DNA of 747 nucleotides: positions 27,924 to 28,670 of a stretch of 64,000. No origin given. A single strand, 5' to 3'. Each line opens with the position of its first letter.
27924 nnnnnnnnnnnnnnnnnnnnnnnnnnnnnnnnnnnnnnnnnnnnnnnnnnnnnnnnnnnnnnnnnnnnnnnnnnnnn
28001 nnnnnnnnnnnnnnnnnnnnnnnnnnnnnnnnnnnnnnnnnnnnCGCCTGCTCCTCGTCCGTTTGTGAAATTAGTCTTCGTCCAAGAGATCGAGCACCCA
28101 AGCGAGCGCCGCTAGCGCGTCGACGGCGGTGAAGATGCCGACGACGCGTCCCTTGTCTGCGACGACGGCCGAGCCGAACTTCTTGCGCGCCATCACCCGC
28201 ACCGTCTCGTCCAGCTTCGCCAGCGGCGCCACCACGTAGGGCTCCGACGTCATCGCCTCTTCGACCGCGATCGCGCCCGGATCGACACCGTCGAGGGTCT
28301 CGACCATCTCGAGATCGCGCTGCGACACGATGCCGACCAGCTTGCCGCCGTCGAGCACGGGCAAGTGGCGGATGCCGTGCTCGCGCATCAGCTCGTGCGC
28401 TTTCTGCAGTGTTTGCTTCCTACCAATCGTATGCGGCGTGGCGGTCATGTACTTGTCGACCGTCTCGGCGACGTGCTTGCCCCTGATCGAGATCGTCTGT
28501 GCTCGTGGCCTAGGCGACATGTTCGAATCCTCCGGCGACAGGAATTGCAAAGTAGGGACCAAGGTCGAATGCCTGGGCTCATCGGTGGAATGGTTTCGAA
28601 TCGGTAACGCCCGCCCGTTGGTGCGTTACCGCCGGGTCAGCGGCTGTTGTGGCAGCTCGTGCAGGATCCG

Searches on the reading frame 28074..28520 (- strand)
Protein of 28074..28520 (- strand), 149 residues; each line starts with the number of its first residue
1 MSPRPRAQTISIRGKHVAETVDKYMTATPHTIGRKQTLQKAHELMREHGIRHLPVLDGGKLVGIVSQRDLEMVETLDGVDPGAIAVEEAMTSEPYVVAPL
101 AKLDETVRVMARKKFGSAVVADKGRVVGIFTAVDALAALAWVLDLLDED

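Call 13: search_protein_families(library=pfam, proteins=[window:28074-28520:-], max_evalue=0.01)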
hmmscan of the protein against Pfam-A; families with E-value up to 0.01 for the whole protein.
seq(149 aa): 1 family
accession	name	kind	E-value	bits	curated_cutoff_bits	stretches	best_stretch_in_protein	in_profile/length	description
PF00571.33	CBS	-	3.8e-25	88.4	24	2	21-70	1-51/57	CBS domain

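Call 15: find_related_loci(query=window:28074-28520:-, collection=genome_contigs, flank=6000)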
Query seq(149 aa) (149 aa) in genome_contigs; peptide patterns used: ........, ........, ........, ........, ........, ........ (x = any residue, [..] = any of these).
264 stretches matched a pattern; 64 encode a relative of the query (tblastn E <= 1e-3); 64 distinct loci.
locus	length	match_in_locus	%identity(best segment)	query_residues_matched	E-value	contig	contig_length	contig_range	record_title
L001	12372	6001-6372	60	20-143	5e-45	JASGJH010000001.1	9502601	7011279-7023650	MAG: Myxococcales bacterium isolate 5N416 JMF-2111-06-0005.ont.bin.416_0, whole genome shotgun sequence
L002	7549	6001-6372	55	20-143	2e-43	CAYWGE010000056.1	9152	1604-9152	MAG TPA_asm: uncultured Pseudomonadota bacterium isolate SRP342105_co2_90 genome assembly, contig: NODE_8250_length_9152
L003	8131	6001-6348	63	21-136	2e-43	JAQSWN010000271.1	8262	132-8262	MAG: Polyangiaceae bacterium isolate C_No_T20_C_bin.74 scaffold_8120, whole genome shotgun sequence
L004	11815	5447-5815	59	21-143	4e-43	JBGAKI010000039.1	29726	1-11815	MAG: Polyangiales bacterium isolate MAG_AAO_H125.40 AAOH125-40_opera_contig_3282, whole genome shotgun sequence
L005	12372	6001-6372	60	20-143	3e-43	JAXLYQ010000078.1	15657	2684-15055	MAG: Polyangiaceae bacterium isolate STL-MYX17 C3.22.fa-78, whole genome shotgun sequence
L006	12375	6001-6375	55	19-143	1e-41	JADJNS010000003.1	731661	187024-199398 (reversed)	MAG: Archangiaceae bacterium isolate EsbW_18-Q3-R4-48_MAXAC.252 tig00002781-10-7301030, whole genome shotgun sequence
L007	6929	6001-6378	52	11-140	7e-41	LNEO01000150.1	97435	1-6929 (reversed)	MAG: Deltaproteobacteria bacterium Ga0077539 Ga0077539_1130.1, whole genome shotgun sequence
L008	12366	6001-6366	58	20-140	7e-41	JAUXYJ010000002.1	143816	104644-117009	MAG: Deltaproteobacteria bacterium isolate C18_concoct.bin.16 C18_k141_193991, whole genome shotgun sequence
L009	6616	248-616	56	21-143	5e-41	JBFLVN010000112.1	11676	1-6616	MAG: Bdellovibrionota bacterium isolate MAG007 MAG007_112, whole genome shotgun sequence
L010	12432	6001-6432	49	1-144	2e-40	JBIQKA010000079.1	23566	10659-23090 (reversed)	MAG: Myxococcales bacterium isolate mag.101f NODE_2777_length_23566, whole genome shotgun sequence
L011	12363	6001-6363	53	20-140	2e-40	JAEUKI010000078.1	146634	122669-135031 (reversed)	MAG: Myxococcales bacterium isolate new MAG-91 k141_269863, whole genome shotgun sequence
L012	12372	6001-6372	58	20-143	5e-40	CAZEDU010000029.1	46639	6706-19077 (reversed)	MAG TPA_asm: uncultured Myxococcaceae bacterium isolate binchicken_co179_59 genome assembly, contig: NODE_2220_length_46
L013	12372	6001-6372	56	20-143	1e-39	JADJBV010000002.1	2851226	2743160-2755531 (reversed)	MAG: Deltaproteobacteria bacterium isolate Aved_18-Q3-R54-62_BAT3C.540 tig00000449-10-28489590, whole genome shotgun seq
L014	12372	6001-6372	52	20-143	2e-39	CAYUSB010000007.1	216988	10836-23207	MAG TPA_asm: uncultured Myxococcaceae bacterium isolate binchicken_co266_258 genome assembly, contig: NODE_118_length_21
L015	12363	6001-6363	54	20-140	2e-38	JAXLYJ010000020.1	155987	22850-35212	MAG: Polyangiales bacterium isolate STL-MYX10 C1.257.fa-20, whole genome shotgun sequence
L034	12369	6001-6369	46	21-144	4e-32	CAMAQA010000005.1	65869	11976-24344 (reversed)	MAG: Bacteriovorax stolpii isolate AE-24oct19-148 genome assembly, contig: AE-24oct19-C319, whole genome shotgun sequenc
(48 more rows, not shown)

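Call 39: search_protein_families(library=ncbifam, proteins=[window:28074-28520:-], max_evalue=0.01)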
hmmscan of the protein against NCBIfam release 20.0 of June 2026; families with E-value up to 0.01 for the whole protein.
seq(149 aa): 19 families
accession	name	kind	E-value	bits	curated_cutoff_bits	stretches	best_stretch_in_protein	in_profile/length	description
TIGR01302.1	IMP_dehydrog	equivalog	7.5e-11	41.5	481.5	1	21-136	82-197/450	IMP dehydrogenase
NF041552.1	TF_PrdR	equivalog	1.5e-09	36.7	795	1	15-71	66-122/577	sigma-54 dependent transcriptional regulator PrdR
TIGR00393.1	kpsF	subfamily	1.9e-09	37.5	203.7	2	12-65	213-267/268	KpsF/GutQ family sugar-phosphate isomerase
TIGR01186.1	proV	subfamily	1.9e-09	37.1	326.6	1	16-139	239-357/363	betaine/proline/choline family ABC transporter ATP-binding protein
NF053603.1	HhpR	exception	2.5e-08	33.5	520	1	21-136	3-114/282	CBS domain-containing high hydrostatic pressure regulator HhpR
NF011447.0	PRK14869.2-3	equivalog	1.3e-07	30.6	522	1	16-76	65-126/540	putative manganese-dependent inorganic diphosphatase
NF041569.1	A-tRNAntase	equivalog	4.9e-07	28.4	1440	1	21-135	311-422/880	A-adding tRNA nucleotidyltransferase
NF011449.0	PRK14869.2-5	equivalog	1.3e-06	27.7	411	1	15-72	63-122/451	putative manganese-dependent inorganic diphosphatase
NF053863.1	DS11_antiphage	equivalog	1.2e-05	24.6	260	1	27-134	83-187/305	CBS domain-containing anti-phage protein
TIGR01137.1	cysta_beta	equivalog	2.3e-05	23.3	510.25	1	19-139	338-456/457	cystathionine beta-synthase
NF008581.0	PRK11543.1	equivalog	2.9e-05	23.2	481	0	12-70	256-315/321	arabinose-5-phosphate isomerase GutQ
NF011442.0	PRK14869.1-4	equivalog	4.5e-05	22.1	400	1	16-71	67-123/543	putative manganese-dependent inorganic diphosphatase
NF011445.0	PRK14869.2-1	equivalog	5e-05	21.9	483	1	20-70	69-120/548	putative manganese-dependent inorganic diphosphatase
NF011443.0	PRK14869.1-5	equivalog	5e-05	21.9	335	1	17-71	67-122/546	putative manganese-dependent inorganic diphosphatase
TIGR01303.1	IMP_DH_rel_1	equivalog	0.00012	21.1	562.75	1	23-138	92-201/475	GuaB1 family IMP dehydrogenase-related protein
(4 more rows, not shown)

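Call 44: find_homologous_proteins(query=window:28074-28520:-, max_evalue=1e-30)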
Query seq(149 aa) (149 aa): 3125 proteins with E <= 1e-30 among 8000 candidates; the best 120 are listed.
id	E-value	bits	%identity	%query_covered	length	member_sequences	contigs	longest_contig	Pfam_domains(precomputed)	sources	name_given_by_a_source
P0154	1.2e-72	261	100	84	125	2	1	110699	PF00571.34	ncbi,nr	ncbi:MAG: CBS domain-containing protein [Deltaproteobacteria bacterium]|nr:CBS domain-containing pro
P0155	2.4e-60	221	71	92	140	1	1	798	PF00571.34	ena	-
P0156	9.0e-57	209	74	91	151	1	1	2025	PF00571.34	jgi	jgi:acetoin utilization protein AcuB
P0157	1.4e-54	202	68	91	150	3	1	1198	PF00571.34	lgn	-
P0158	2.2e-54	201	67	92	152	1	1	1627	PF00571.34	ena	-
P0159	5.4e-54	200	66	92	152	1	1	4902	PF00571.34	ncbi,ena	-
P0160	5.0e-51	191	64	96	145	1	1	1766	PF00571.34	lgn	-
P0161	1.4e-50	189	67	89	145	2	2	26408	PF00571.34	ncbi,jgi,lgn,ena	jgi:acetoin utilization protein AcuB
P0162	1.1e-47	180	68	84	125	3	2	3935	PF00571.34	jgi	jgi:acetoin utilization protein AcuB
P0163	3.7e-44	168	62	85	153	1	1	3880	PF00571.34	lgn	-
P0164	4.8e-44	168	66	83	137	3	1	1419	PF00571.34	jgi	jgi:acetoin utilization protein AcuB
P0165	6.1e-44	168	64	83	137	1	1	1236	PF00571.34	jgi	jgi:acetoin utilization protein AcuB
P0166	1.1e-43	167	68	81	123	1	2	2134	PF00571.34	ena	-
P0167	1.1e-43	167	62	77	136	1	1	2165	PF00571.34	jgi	jgi:acetoin utilization protein AcuB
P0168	2.7e-43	166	60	84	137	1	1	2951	PF00571.34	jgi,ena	-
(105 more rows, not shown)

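Call 46: find_encoding_contigs(protein=P0156, flank=6000, max_places=3)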
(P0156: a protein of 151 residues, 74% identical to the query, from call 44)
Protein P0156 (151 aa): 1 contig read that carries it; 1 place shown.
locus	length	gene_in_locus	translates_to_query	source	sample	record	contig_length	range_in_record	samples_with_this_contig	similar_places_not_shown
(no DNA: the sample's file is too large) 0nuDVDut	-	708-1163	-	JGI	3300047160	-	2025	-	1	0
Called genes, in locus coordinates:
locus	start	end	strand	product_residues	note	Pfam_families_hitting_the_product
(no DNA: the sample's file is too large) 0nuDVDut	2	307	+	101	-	?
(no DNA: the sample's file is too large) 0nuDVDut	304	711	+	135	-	-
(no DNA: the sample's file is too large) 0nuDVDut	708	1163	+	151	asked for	PF00571:CBS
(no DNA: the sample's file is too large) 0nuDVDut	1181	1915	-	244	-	-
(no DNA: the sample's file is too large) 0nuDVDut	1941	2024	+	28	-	?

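Call 47: find_encoding_contigs(protein=P0159, flank=6000, max_places=3)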
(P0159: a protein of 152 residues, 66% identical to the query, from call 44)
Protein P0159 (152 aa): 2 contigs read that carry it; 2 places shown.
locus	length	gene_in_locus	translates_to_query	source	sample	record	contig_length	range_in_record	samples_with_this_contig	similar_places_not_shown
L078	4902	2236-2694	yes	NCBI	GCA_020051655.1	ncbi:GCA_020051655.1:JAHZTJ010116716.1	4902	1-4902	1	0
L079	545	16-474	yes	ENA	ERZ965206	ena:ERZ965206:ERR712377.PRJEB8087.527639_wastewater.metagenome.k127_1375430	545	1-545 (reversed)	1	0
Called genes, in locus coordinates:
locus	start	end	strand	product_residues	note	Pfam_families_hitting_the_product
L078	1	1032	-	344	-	?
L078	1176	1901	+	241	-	-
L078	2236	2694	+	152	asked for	PF00571:CBS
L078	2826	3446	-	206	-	-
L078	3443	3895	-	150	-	PF03918:CcmH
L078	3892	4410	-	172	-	PF00578:AhpC-TSA, PF08534:Redoxin, PF00085:Thioredoxin, PF13098:Thioredoxin_2 (weak), PF13905:Thioredoxin_8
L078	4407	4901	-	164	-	?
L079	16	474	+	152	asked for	PF00571:CBS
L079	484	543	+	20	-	?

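Call 48: find_encoding_contigs(protein=P0161, flank=8000, max_places=3)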
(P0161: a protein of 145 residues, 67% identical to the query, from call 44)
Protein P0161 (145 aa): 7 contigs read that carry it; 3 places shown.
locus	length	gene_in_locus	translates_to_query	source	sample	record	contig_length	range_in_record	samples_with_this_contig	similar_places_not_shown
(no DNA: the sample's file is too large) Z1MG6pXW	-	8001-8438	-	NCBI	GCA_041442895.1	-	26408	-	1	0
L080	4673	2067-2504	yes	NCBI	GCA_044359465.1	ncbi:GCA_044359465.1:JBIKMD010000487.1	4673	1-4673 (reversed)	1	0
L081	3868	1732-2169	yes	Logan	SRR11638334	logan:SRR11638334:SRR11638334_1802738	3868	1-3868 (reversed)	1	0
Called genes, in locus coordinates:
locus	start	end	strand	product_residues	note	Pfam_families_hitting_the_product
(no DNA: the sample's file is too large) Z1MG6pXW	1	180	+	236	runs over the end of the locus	PF00005:ABC_tran, PF13304:AAA_21 (faint)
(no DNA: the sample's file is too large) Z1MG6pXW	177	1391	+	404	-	PF12704:MacB_PCD, PF02687:FtsX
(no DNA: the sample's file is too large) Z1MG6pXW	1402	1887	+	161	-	PF00520:Ion_trans, PF07885:Ion_trans_2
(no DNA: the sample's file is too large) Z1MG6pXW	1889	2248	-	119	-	-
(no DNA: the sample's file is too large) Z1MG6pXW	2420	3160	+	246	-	PF02463:SMC_N (faint), PF00005:ABC_tran, PF13304:AAA_21 (faint)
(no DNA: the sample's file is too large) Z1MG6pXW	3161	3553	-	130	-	-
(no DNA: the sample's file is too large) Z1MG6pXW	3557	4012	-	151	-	PF00582:Usp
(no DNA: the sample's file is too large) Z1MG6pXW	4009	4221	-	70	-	PF11127:YgaP-like_TM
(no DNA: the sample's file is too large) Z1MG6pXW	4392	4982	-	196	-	PF05235:CHAD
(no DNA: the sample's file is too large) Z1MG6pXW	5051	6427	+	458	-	PF01222:ERG4_ERG24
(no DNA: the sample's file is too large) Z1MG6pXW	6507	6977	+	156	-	PF00571:CBS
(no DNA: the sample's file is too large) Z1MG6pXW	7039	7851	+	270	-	PF00140:Sigma70_r1_2, PF04542:Sigma70_r2, PF04545:Sigma70_r4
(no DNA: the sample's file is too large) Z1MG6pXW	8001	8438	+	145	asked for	PF00571:CBS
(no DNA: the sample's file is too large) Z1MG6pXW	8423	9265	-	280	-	PF00582:Usp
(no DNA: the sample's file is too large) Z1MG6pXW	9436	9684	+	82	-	-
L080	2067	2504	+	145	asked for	PF00571:CBS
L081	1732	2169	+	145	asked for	PF00571:CBS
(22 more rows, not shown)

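Call 49: find_encoding_contigs(protein=P0162, flank=6000, max_places=3)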
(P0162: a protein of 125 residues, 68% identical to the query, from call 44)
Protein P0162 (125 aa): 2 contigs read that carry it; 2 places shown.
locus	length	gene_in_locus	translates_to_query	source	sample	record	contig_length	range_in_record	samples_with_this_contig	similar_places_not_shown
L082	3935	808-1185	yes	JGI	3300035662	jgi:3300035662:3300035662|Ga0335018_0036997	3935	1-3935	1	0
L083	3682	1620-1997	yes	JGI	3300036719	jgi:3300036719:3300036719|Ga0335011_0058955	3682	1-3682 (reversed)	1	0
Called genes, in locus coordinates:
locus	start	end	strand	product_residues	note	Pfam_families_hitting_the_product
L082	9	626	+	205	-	PF02896:PEP-utilizers_C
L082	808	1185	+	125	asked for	PF00571:CBS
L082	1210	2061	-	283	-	PF00582:Usp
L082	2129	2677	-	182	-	PF05235:CHAD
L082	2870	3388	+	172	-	PF04264:YceI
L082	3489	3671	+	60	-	-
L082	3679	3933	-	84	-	PF03601:Cons_hypoth698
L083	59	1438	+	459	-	PF00391:PEP-utilizers, PF02896:PEP-utilizers_C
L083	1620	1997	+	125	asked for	PF00571:CBS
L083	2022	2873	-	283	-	PF00582:Usp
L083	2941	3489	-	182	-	PF05235:CHAD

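Call 63: search_protein_families(library=pfam, proteins=[L034:7839-9206:-, L008:2036-3640:+, L034:6397-7842:+, L008:5045-5437:+, L008:5551-5988:+, L008:6437-7213:-, L034:5093-5776:+], max_evalue=0.001)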
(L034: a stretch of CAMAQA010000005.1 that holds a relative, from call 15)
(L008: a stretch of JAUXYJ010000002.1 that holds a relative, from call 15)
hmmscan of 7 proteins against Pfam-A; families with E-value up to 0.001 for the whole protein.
L034:7839-9206:- (455 aa): 7 families
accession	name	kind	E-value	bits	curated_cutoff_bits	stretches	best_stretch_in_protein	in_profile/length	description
PF02518.31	HATPase_c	-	8.9e-27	94.2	26.4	1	337-451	2-110/111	Histidine kinase-, DNA gyrase B-, and HSP90-like ATPase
PF13426.13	PAS_9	-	5.3e-18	65.6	27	1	101-203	2-101/103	PAS domain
PF00989.32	PAS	-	9e-15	55.1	22.6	1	94-203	5-113/113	PAS fold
PF08448.16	PAS_4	-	6.3e-11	42.9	23.1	1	97-206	2-108/110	PAS fold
PF00512.31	HisKA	-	2.1e-10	41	26.9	1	223-290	3-62/66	His Kinase A (phospho-acceptor) domain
PF08447.18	PAS_3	-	1.4e-08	35.4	25.6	1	113-200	2-89/89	PAS fold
PF13188.13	PAS_8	-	4e-05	23.8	21.8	1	97-131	8-43/65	PAS domain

L008:2036-3640:+ (534 aa): 7 families
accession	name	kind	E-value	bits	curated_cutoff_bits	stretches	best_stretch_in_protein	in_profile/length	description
PF11563.14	Protoglobin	-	1.4e-28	100.3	25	1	8-153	4-154/158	Protoglobin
PF02518.31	HATPase_c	-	1.4e-24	87.1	26.4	1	419-522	1-109/111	Histidine kinase-, DNA gyrase B-, and HSP90-like ATPase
PF00512.31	HisKA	-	5.6e-12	46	26.9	1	311-374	4-63/66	His Kinase A (phospho-acceptor) domain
PF00989.32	PAS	-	5.7e-08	33.2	22.6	1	182-253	4-74/113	PAS fold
PF08448.16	PAS_4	-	4.3e-06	27.4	23.1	1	185-293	1-108/110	PAS fold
PF14501.12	HATPase_c_5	-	1.4e-05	25.4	22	1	424-520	6-101/102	GHKL domain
PF13581.12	HATPase_c_2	-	0.00018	21.9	27.4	1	434-515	42-122/127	Histidine kinase-like ATPase domain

L034:6397-7842:+ (481 aa): 10 families
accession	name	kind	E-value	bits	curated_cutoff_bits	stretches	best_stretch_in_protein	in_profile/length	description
PF00158.32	Sigma54_activat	-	9e-73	243.9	20.2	1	163-329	1-167/168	Sigma-54 interaction domain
PF14532.12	Sigma54_activ_2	-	7.6e-27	94.7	25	1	164-334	1-138/138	Sigma-54 interaction domain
PF00072.30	Response_reg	-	1.5e-26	93.2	30.2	1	15-132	1-108/111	Response regulator receiver domain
PF25601.1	AAA_lid_14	-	3.2e-26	91.4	27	1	335-411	1-77/87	AAA+ ATPase lid domain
PF02954.25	HTH_8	-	3.5e-12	46.3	22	1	425-462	1-38/42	Bacterial regulatory protein, Fis family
PF07728.20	AAA_5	-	1.1e-07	32.4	22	1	186-305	1-123/139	AAA domain (dynein-related subfamily)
PF00004.35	AAA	-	3.2e-06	28.1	21.2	1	187-323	1-125/131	ATPase family associated with various cellular activities (AAA)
PF07724.20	AAA_2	-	3.6e-06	27.6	27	1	184-304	3-124/166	AAA domain (Cdc48 subfamily)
PF13191.12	AAA_16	-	3e-05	25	32.6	1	163-232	2-78/167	AAA ATPase domain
PF20432.4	Xre-like-HTH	-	0.00049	20.8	25.8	0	433-466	14-47/63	Antitoxin Xre-like helix-turn-helix domain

L008:5045-5437:+ (130 aa): 1 family
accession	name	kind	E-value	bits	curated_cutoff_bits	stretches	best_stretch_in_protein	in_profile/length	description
PF00072.30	Response_reg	-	3.4e-16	59.8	30.2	1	10-118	1-109/111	Response regulator receiver domain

L008:5551-5988:+ (145 aa): 1 family
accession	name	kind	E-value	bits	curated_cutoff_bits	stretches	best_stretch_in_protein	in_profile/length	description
PF00582.32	Usp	-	1.3e-25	91.1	24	1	2-138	4-141/141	Universal stress protein family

L008:6437-7213:- (258 aa): 1 family
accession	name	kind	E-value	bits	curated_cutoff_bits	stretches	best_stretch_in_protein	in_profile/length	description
PF13386.12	DsbD_2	-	1.1e-38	133.6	24.9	1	22-225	1-197/199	Cytochrome C biogenesis protein transmembrane region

L034:5093-5776:+ (227 aa): 0 families
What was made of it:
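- On NmpRSTU-type system: Related loci do have protoglobin-PAS or PAS kinases (call 63).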

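Call 67: find_encoding_contigs(protein=P0158, flank=3000, max_places=2)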
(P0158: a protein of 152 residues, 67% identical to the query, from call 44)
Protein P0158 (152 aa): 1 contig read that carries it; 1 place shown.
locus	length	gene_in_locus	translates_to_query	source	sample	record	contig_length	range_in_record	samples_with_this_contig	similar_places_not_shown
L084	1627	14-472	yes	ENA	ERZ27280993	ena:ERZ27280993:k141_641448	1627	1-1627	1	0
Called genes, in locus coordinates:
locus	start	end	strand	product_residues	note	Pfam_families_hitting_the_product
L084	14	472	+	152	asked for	PF00571:CBS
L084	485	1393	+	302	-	PF00056:Ldh_1_N, PF02866:Ldh_1_C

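Call 68: find_encoding_contigs(protein=P0160, flank=3000, max_places=2)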
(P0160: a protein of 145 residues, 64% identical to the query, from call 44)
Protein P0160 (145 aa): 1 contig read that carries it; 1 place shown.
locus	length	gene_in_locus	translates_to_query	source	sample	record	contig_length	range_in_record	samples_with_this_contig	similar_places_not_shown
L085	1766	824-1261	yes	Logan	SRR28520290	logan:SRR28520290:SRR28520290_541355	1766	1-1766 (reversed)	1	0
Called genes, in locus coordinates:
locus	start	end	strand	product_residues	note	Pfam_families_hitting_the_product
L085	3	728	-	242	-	?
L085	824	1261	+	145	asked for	PF00571:CBS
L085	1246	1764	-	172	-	?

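Call 69: find_encoding_contigs(protein=P0157, flank=3000, max_places=2)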
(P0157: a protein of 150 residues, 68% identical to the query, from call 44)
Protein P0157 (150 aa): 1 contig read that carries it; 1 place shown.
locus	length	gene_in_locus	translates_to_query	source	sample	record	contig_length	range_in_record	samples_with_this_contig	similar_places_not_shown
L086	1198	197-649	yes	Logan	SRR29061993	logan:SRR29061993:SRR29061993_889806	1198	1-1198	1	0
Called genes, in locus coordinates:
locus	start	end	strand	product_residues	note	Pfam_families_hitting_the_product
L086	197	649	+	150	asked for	PF00571:CBS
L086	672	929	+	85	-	-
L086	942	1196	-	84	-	?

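Call 101: search_solved_structures(query=window:28074-28520:-, max_evalue=1e-8)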
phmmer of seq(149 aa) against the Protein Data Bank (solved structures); distinct sequences matched with E-value up to 1e-8: 19.
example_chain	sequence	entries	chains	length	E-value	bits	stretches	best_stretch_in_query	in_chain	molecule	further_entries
3ddj_A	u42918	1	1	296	1.5e-17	67.5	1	21-149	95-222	CBS domain-containing protein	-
4fry_A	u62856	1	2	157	4e-15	59.6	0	19-71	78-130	Putative signal-transduction protein with CBS domains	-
5awe_A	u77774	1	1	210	1.6e-14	57.7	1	23-145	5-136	Putative acetoin utilization protein, acetoin dehydrogenase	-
2o16_A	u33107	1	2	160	1.8e-13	54.2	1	21-148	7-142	Acetoin utilization protein AcuB, putative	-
2ef7_A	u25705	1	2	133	6e-13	52.5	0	13-71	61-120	Hypothetical protein ST2348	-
9zni_6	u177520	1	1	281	1.7e-12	51.1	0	25-71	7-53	CBS domain-containing protein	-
3kh5_A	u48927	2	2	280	2e-12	50.9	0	24-139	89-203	protein MJ1225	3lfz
9s4w_A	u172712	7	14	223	5.2e-12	49.5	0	21-71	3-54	AcuB from Geobacillus stearothermophilus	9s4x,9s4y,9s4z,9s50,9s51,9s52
9znf_5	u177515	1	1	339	2.7e-11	47.2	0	18-136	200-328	CBS domain-containing protein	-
2yzq_A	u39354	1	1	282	1.9e-10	44.4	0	23-69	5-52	Putative uncharacterized protein PH1780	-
1xkf_A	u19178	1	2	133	2.5e-10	44.1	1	23-134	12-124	hypothetical protein RV2626C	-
1y5h_A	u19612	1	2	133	2.5e-10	44.1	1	23-135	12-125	hypothetical protein RV2626C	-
9sr9_H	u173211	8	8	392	3.7e-10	43.5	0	20-140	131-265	Dehydrogenase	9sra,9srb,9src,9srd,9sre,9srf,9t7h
9znf_4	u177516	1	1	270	6.7e-10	42.7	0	21-136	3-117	CBS domain-containing protein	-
9zni_7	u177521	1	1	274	1.2e-09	41.9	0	23-134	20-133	CBS domain-containing protein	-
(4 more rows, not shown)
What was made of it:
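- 28071..28520 (-): CBS-pair protein, 149 aa. It has no other domain and resembles Rv2626c/Hrp1 and AcuB. Pfam CBS E=3.8e-25 (call 13); PDB Rv2626c E=2.5e-10 (call 101).
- Closest known: Mycobacterium DosR dormancy regulon cargo. Same: The CBS protein matches Rv2626c at E=2.5e-10 (call 101).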

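Call 117: search_protein_families(library=pfam, proteins=[L003:6454-7590:-, L003:540-2945:+, L003:3123-4289:+, L003:4346-4849:-, L003:4994-5440:-, L003:7667-8050:-], max_evalue=0.001)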
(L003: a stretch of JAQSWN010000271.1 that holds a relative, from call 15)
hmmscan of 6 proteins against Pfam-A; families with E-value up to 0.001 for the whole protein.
L003:6454-7590:- (378 aa): 4 families
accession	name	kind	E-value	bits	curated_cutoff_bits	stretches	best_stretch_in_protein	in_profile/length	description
PF00072.30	Response_reg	-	3e-30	105.1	30.2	1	11-122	1-110/111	Response regulator receiver domain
PF02518.31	HATPase_c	-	4.7e-24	85.4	26.4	1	267-376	2-109/111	Histidine kinase-, DNA gyrase B-, and HSP90-like ATPase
PF00512.31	HisKA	-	1e-10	41.9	26.9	1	156-221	2-66/66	His Kinase A (phospho-acceptor) domain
PF13581.12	HATPase_c_2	-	7.5e-06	26.4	27.4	1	243-345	6-104/127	Histidine kinase-like ATPase domain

L003:540-2945:+ (801 aa): 9 families
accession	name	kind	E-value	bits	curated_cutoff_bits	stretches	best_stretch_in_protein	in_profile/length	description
PF00072.30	Response_reg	-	6.7e-40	136.2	30.2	2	684-795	1-110/111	Response regulator receiver domain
PF02518.31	HATPase_c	-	1.4e-21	77.4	26.4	1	540-660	2-109/111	Histidine kinase-, DNA gyrase B-, and HSP90-like ATPase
PF08447.18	PAS_3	-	7.9e-19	68.2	25.6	1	323-402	3-80/89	PAS fold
PF00989.32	PAS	-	1.4e-17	64.2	22.6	2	177-285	1-113/113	PAS fold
PF13188.13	PAS_8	-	7.7e-13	48.3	21.8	1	177-230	1-55/65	PAS domain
PF13426.13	PAS_9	-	1.3e-12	48.3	27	1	188-286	2-102/103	PAS domain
PF08448.16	PAS_4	-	2.1e-08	34.8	23.1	1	183-288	1-108/110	PAS fold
PF00512.31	HisKA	-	1.3e-06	28.8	26.9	1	433-496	2-64/66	His Kinase A (phospho-acceptor) domain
PF10090.15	HPTransfase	-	4.8e-05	23.6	22.9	1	546-580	34-68/123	Histidine phosphotransferase C-terminal domain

L003:3123-4289:+ (388 aa): 9 families
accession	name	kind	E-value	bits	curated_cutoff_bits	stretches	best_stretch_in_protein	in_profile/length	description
PF01494.25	FAD_binding_3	-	2.3e-45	155.8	22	1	4-328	1-338/349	FAD binding domain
PF07992.20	Pyr_redox_2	-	4.4e-11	43.2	26.1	1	6-42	2-39/291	Pyridine nucleotide-disulphide oxidoreductase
PF01266.30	DAO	-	5.1e-08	33.3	27.9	1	7-38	2-33/353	FAD dependent oxidoreductase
PF03486.20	HI0933_like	-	4.7e-07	29.9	50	1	6-40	2-36/244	HI0933-like protein Rossmann domain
PF13450.12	NAD_binding_8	-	1.6e-06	28.7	21.9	1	9-47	1-39/68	NAD(P)-binding Rossmann-like domain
PF00070.33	Pyr_redox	-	1.9e-06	28.8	22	0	7-37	2-32/82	Pyridine nucleotide-disulphide oxidoreductase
PF00890.30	FAD_binding_2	-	5.8e-06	26.2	20.4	1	7-43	2-38/414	FAD binding domain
PF01593.30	Amino_oxidase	-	2e-05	24.5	19.8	0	105-159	204-251/443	Flavin containing amine oxidoreductase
PF12831.13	FAD_oxidored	-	0.00031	20.6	27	1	6-160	1-142/416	FAD dependent oxidoreductase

L003:4346-4849:- (167 aa): 1 family
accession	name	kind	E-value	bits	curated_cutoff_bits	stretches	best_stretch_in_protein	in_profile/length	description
PF01814.28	Hemerythrin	-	1.1e-14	55.4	25.3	1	7-120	5-125/127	Hemerythrin HHE cation binding domain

L003:4994-5440:- (148 aa): 2 families
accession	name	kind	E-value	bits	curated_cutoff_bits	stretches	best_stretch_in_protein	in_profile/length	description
PF00582.32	Usp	-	1.1e-32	113.9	24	1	4-143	2-141/141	Universal stress protein family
PF06610.18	AlaE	-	0.00021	21.8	25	1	45-113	54-125/141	L-alanine exporter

L003:7667-8050:- (127 aa): 0 families
